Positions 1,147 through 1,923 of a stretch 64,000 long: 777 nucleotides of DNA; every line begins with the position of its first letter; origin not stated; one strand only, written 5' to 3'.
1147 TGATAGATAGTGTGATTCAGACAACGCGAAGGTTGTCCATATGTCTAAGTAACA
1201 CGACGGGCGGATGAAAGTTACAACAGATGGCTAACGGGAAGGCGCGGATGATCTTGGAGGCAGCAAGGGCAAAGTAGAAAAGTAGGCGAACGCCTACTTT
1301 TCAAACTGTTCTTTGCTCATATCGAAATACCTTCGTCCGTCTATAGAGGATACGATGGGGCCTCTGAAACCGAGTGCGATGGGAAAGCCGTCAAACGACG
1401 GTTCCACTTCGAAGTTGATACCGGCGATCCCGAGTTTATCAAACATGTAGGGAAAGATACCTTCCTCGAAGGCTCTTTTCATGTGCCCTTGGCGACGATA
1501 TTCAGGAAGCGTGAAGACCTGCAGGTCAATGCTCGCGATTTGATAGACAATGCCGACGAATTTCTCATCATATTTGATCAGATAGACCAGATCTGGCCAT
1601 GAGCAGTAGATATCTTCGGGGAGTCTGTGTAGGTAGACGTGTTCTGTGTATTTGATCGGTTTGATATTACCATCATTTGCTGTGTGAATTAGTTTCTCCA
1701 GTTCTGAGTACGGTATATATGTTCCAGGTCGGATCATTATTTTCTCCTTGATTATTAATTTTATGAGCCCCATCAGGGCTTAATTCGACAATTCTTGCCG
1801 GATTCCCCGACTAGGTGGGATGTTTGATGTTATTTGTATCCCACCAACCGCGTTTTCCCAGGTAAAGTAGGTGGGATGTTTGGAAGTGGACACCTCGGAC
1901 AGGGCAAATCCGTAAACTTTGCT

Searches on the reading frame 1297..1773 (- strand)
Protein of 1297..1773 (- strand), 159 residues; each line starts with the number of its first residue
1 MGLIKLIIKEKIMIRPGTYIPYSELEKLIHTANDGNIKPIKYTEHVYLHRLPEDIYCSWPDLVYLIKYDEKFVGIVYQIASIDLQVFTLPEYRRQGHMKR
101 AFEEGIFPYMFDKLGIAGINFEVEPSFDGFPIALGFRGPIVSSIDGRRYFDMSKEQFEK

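Call 5: search_protein_families(library=pfam, proteins=[window:1297-1773:-], max_evalue=1)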
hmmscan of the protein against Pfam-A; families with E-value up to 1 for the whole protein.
window:1297-1773:- (159 aa): 3 families
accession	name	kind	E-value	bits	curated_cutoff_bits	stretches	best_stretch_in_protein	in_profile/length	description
PF00583.31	Acetyltransf_1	-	0.017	15.8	20.7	1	48-122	17-99/116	Acetyltransferase (GNAT) family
PF13508.13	Acetyltransf_7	-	0.051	14.4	27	1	62-100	4-48/84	Acetyltransferase (GNAT) domain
PF16741.10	mRNA_decap_C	-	0.099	12.4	27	1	62-77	13-28/43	mRNA-decapping enzyme C-terminus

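Call 6: search_protein_families(library=padloc, proteins=[window:1297-1773:-], max_evalue=1)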
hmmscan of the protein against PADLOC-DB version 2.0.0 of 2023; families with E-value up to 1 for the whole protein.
window:1297-1773:- (159 aa): 0 families

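Call 7: search_protein_families(library=ncbifam, proteins=[window:1297-1773:-], max_evalue=1)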
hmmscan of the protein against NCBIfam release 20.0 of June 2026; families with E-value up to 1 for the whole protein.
window:1297-1773:- (159 aa): 0 families

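Call 8: search_protein_families(library=phrogs, proteins=[window:1297-1773:-], max_evalue=0.1)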
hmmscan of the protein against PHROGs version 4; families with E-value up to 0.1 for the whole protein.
window:1297-1773:- (159 aa): 1 family
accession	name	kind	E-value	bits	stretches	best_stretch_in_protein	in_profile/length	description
phrog_1249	-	other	0.094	13.4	0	62-103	60-112/180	acetyltransferase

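Call 11: find_encoding_contigs(protein=window:1297-1773:-, flank=10000, max_places=10)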
Protein window:1297-1773:- (159 aa): no gene with exactly this product is on record in the collection.

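Call 12: find_homologous_proteins(query=window:1297-1773:-, max_evalue=0.001)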
Query window:1297-1773:- (159 aa): 2 proteins with E <= 0.001 among 21 candidates.
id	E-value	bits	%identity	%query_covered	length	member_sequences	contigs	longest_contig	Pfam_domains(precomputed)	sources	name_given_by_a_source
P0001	1.3e-95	336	100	92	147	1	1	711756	-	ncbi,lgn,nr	ncbi:hypothetical protein KQI65_01930 [bacterium]|nr:hypothetical protein [bacterium]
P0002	9.2e-64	232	71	92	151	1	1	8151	-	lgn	-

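Call 13: find_encoding_contigs(protein=P0001, flank=10000, max_places=5)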
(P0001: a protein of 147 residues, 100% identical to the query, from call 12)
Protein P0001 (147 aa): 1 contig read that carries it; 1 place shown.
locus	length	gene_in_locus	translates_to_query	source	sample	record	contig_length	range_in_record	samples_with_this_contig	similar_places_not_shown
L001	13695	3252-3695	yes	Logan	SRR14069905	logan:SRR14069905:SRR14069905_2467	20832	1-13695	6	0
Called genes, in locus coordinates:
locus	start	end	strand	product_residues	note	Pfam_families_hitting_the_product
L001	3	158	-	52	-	?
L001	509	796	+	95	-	PF18903:DUF5659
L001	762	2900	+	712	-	PF19263:DUF5906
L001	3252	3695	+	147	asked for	-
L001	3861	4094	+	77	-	PF09954:DUF2188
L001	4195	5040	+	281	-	PF20796:PDDEXK_13, PF22558:REase-ARP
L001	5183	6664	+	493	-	PF12161:HsdM_N, PF02384:N6_Mtase, PF20473:MmeI_Mtase (faint), PF01170:UPF0020, PF07669:Eco57I (weak)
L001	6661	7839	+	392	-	PF01420:Methylase_S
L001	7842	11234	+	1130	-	PF13643:DUF4145, PF04313:HSDR_N (weak), PF00270:DEAD, PF04851:ResIII, PF18766:SWI2_SNF2, PF00271:Helicase_C (weak), PF08463:EcoEI_R_C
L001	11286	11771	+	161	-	-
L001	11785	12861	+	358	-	PF00753:Lactamase_B (faint)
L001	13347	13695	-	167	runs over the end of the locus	-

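Call 14: find_encoding_contigs(protein=P0002, flank=10000, max_places=5)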
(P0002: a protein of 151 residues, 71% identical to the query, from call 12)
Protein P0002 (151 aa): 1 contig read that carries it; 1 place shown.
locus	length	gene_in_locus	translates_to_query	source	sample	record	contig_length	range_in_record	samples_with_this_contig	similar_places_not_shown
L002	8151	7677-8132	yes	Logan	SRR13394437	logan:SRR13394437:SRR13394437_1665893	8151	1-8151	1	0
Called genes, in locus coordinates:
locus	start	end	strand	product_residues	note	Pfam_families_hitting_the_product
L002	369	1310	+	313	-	PF01734:Patatin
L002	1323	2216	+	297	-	PF26305:CD_NTase_C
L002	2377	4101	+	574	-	PF21752:DACNG, PF21750:DACNH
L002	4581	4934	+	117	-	PF18903:DUF5659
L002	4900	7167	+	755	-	-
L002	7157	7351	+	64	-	-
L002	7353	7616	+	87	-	-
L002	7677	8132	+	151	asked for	-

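Call 25: find_homologous_proteins(query=L001:4195-5037:+, max_evalue=0.00001)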
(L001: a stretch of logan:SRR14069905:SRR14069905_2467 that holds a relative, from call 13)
Query L001:4195-5037:+ (281 aa): 1108 proteins with E <= 0.00001 among 1571 candidates; the best 120 are listed.
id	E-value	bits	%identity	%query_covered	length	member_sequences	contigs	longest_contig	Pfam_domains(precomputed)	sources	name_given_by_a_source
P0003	7.5e-191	650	100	100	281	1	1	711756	PF20796.4,PF22558.4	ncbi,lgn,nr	ncbi:hypothetical protein KQI65_01920 [bacterium]|nr:hypothetical protein [bacterium]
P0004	7.1e-155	532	82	100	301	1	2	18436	PF20796.4,PF22558.4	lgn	-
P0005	3.3e-143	494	76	99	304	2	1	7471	PF20796.4,PF22558.4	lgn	-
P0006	3.6e-98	346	81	68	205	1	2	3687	PF20796.4,PF22558.4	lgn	-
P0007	3.1e-87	310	53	100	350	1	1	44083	PF20796.4,PF22558.4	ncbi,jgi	-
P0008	1.1e-84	302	52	100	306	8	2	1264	PF20796.4,PF22558.4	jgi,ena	-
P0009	5.7e-84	300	52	100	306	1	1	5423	PF20796.4,PF22558.4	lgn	-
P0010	1.6e-83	298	53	100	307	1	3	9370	PF20796.4,PF22558.4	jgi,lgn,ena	jgi:hypothetical protein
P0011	3.7e-82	294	51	100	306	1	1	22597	PF20796.4,PF22558.4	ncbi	-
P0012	1.1e-81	292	52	100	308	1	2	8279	PF20796.4,PF22558.4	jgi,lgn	jgi:hypothetical protein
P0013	6.8e-81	290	51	100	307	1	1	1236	PF20796.4,PF22558.4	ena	-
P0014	1.3e-80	289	50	100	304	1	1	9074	PF20796.4,PF22558.4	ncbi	-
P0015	4.2e-80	287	52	98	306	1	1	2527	PF20796.4,PF22558.4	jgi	jgi:hypothetical protein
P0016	4.4e-80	287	52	100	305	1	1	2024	PF20796.4,PF22558.4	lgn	-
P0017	8.4e-79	283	50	100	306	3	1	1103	PF20796.4,PF22558.4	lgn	-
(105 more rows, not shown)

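Call 26: find_encoding_contigs(protein=P0004, flank=10000, max_places=4)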
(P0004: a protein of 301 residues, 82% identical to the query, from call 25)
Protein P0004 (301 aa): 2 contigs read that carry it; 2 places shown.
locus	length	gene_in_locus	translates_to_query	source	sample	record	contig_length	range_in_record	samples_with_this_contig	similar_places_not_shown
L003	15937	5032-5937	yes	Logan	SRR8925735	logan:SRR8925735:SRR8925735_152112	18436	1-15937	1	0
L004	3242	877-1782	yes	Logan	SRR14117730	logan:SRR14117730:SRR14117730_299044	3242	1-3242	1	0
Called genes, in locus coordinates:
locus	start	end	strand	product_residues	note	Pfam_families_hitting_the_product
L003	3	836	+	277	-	?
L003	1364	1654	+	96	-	PF18903:DUF5659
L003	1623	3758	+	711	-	PF19263:DUF5906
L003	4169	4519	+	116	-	-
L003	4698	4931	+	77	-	PF09954:DUF2188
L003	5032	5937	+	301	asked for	PF20796:PDDEXK_13, PF22558:REase-ARP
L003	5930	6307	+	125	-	-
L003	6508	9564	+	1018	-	PF04851:ResIII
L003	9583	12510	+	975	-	PF01555:N6_N4_Mtase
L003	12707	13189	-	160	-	-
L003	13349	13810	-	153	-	PF07661:MORN_2 (faint)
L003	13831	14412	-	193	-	PF04002:RadC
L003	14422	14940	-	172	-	-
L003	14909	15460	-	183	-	PF07352:Phage_Mu_Gam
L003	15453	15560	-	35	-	-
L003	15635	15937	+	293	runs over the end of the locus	-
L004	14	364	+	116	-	-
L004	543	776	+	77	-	PF09954:DUF2188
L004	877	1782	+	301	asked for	PF20796:PDDEXK_13, PF22558:REase-ARP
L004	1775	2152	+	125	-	-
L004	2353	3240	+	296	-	?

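Call 27: find_encoding_contigs(protein=P0005, flank=10000, max_places=4)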
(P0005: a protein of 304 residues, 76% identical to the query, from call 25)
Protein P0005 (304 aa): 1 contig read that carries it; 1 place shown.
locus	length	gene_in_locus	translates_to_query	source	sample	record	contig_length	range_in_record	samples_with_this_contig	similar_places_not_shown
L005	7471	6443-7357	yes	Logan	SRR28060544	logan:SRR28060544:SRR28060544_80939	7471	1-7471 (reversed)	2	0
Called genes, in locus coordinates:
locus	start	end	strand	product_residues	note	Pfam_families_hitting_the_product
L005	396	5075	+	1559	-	PF13385:Laminin_G_3, PF18962:Por_Secre_tail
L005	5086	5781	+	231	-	-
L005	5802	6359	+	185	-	-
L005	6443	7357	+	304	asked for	PF20796:PDDEXK_13, PF22558:REase-ARP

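Call 28: find_encoding_contigs(protein=P0007, flank=10000, max_places=4)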
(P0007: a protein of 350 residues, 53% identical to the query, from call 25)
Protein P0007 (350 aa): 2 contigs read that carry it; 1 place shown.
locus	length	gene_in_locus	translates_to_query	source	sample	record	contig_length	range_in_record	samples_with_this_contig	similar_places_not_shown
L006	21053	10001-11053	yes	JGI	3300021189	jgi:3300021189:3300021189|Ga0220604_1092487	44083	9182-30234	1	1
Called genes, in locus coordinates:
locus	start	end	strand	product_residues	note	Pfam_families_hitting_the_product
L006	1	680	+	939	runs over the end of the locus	-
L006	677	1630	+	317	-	PF08665:PglZ (weak)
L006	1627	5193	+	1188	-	-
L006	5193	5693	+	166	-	-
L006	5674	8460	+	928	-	PF00176:SNF2-rel_dom, PF00270:DEAD, PF04851:ResIII, PF00271:Helicase_C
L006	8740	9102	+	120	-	-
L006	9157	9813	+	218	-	-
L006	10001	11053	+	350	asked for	PF20796:PDDEXK_13, PF22558:REase-ARP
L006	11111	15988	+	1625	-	PF00270:DEAD, PF04851:ResIII, PF00271:Helicase_C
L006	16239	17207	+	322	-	PF02481:DNA_processg_A, PF18306:LDcluster4 (faint)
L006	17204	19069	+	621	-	PF12710:HAD (faint), PF13419:HAD_2, PF00702:Hydrolase, PF13242:Hydrolase_like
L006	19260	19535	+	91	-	-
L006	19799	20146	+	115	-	PF22558:REase-ARP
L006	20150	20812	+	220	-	-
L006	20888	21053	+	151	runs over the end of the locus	-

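Call 35: find_related_loci(query=A1, collection=genome_contigs, flank=10000)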
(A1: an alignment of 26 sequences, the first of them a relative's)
Query A1 (281 aa) in genome_contigs; peptide patterns used: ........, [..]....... (x = any residue, [..] = any of these).
148 stretches matched a pattern; 75 encode a relative of the query (tblastn E <= 1e-3); 72 distinct loci.
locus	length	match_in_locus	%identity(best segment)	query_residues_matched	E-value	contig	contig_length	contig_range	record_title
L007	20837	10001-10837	76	2-280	6e-149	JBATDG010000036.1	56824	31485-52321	MAG: Bacteroidota bacterium isolate MFD10475_ilm_asm_bin42 k127_266098, whole genome shotgun sequence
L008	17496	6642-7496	51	1-280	2e-87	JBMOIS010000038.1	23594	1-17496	MAG: Chlorobium sp. isolate Deming_bin.463 contig5193, whole genome shotgun sequence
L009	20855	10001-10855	51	1-280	5e-87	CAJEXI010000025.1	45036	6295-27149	MAG: uncultured Chlorobiaceae bacterium isolate RF-1857-SP43-464-F4_S21 genome assembly, contig: NODE_25_length_45036_co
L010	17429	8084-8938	51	1-280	7e-87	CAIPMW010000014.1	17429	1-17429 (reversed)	MAG: uncultured Chlorobiaceae bacterium isolate Umea1_bin-1492 genome assembly, contig: bin-1492:014/117, whole genome s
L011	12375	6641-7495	51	1-280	6e-87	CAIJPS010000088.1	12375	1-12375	MAG: uncultured Chlorobiaceae bacterium isolate Ki1-2-2m_bin-006 genome assembly, contig: bin-006:088/109, whole genome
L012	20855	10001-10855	51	1-280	3e-86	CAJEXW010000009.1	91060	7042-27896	MAG: uncultured Chlorobiaceae bacterium isolate RF-1857-SP43-464-G6_S20 genome assembly, contig: NODE_9_length_91060_cov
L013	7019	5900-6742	51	1-275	7e-85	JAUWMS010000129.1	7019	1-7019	MAG: Candidatus Latescibacterota bacterium isolate CSMAG_2404 CSMAG_2404_k141_239407_length_7019_cov_8.9424, whole genom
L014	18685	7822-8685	49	1-280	9e-83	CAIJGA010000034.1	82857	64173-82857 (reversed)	MAG: uncultured Chlorobiaceae bacterium isolate F4_bin-342 genome assembly, contig: bin-342:34/34, whole genome shotgun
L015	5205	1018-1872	48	1-280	8e-81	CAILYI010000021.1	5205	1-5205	MAG: uncultured Anaerolineae bacterium isolate Day6-6_bin-243 genome assembly, contig: bin-243:021/311, whole genome sho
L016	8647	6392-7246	47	1-280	1e-78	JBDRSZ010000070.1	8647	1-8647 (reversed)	MAG: bacterium isolate MEGAHIT-group-3.41 k141_352375, whole genome shotgun sequence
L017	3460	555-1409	47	1-280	9e-79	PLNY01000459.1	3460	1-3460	MAG: Anaerolineae bacterium isolate fen_1070 73.20120800_E1D.55_contig_109817, whole genome shotgun sequence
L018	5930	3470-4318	49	1-280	2e-78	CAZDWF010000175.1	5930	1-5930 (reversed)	MAG TPA_asm: uncultured Bacteroidales bacterium isolate SRP167671_co2_84 genome assembly, contig: NODE_15577_length_5930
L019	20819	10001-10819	47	3-273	7e-78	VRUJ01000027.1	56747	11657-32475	MAG: Chloroflexota bacterium isolate MohnsGC08_bin188 NODE_27_length_56747_cov_53.503706, whole genome shotgun sequence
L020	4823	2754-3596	48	2-280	2e-77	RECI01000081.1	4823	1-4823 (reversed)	MAG: Balneolaceae bacterium isolate DLM2.Bin24 NODE_30940_length_4823_cov_15.7208, whole genome shotgun sequence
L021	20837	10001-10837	45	5-280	5e-76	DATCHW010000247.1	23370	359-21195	MAG TPA_asm: Ignavibacteria bacterium isolate SMAG_U7843 k141_1176122, whole genome shotgun sequence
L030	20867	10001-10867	47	1-280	3e-71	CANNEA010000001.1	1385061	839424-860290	uncultured Carboxylicivirga sp. isolate 1525.fasta genome assembly, contig: NODE_1, whole genome shotgun sequence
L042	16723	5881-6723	44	5-280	4e-66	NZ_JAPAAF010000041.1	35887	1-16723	Gaoshiqia sediminis strain A06 scaffold_41_length=35888, whole genome shotgun sequence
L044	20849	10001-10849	42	1-280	9e-66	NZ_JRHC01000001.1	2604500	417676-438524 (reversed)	Draconibacterium sediminis strain JN14CK-3 contig1, whole genome shotgun sequence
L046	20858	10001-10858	42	1-280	4e-64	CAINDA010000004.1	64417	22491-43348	MAG: uncultured Bacteroidetes bacterium isolate Kiruna_bin-09443 genome assembly, contig: bin-09443:04/72, whole genome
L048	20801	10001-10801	44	2-263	6e-61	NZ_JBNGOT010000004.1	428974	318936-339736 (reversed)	Sunxiuqinia rutila strain 4-1364 c_000000000004, whole genome shotgun sequence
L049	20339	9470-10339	42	1-280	7e-61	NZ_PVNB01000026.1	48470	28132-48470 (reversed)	Orenia metallireducens strain MSL40 Ga0139028_126, whole genome shotgun sequence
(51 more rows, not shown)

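Call 40: search_protein_representatives(protein=window:1297-1737:-)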
Query: 147 residues. Proteins with E-value up to 0.001 (for the whole library): 11; up to 1e-10: 1; up to 1e-30: 1. The best 11 are listed.
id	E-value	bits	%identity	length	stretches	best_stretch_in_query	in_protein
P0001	2.8e-96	336.0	100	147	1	1-147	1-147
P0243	4.7e-05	39.7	38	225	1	12-112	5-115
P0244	4.8e-05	39.7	43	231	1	51-102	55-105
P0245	1.4e-04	38.2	40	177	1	47-122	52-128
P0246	1.8e-04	37.8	50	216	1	51-99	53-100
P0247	2.3e-04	37.5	40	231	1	49-102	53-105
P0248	4.6e-04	36.5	37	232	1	49-108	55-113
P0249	5.1e-04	36.4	33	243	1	45-112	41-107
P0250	7.2e-04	35.9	41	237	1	48-105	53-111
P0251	9.1e-04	35.6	37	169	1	13-104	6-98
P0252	9.8e-04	35.5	34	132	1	11-101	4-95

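Call 42: search_protein_families(library=pfam, alignment_id=A2, max_evalue=0.1)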
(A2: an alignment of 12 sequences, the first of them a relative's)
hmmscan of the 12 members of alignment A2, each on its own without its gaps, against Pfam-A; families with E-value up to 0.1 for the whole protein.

A. member 1, P0001 (147 aa): 3 families
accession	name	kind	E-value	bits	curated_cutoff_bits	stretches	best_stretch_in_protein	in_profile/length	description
PF00583.31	Acetyltransf_1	-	0.014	16.1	20.7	1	36-111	17-100/116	Acetyltransferase (GNAT) family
PF13508.13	Acetyltransf_7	-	0.045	14.6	27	1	50-88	4-48/84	Acetyltransferase (GNAT) domain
PF16741.10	mRNA_decap_C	-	0.086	12.6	27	0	50-65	13-28/43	mRNA-decapping enzyme C-terminus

B. families by the number of members that match (of 12 scanned): 10 families
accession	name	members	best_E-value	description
PF13508.13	Acetyltransf_7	5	6.6e-06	Acetyltransferase (GNAT) domain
PF00583.31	Acetyltransf_1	5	3.3e-05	Acetyltransferase (GNAT) family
PF13302.13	Acetyltransf_3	3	0.00044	Acetyltransferase (GNAT) domain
PF13673.13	Acetyltransf_10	2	0.00091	Acetyltransferase (GNAT) domain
PF16741.10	mRNA_decap_C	2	0.076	mRNA-decapping enzyme C-terminus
PF11385.13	DUF3189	1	0.0005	Protein of unknown function (DUF3189)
PF24366.1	DUF7522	1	0.025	Family of unknown function (DUF7522)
PF15414.12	DUF4621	1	0.03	Protein of unknown function (DUF4621)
PF00874.25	PRD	1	0.063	PRD domain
PF15401.11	TAA-Trp-ring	1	0.095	Tryptophan-ring motif of head of Trimeric autotransporter adhesin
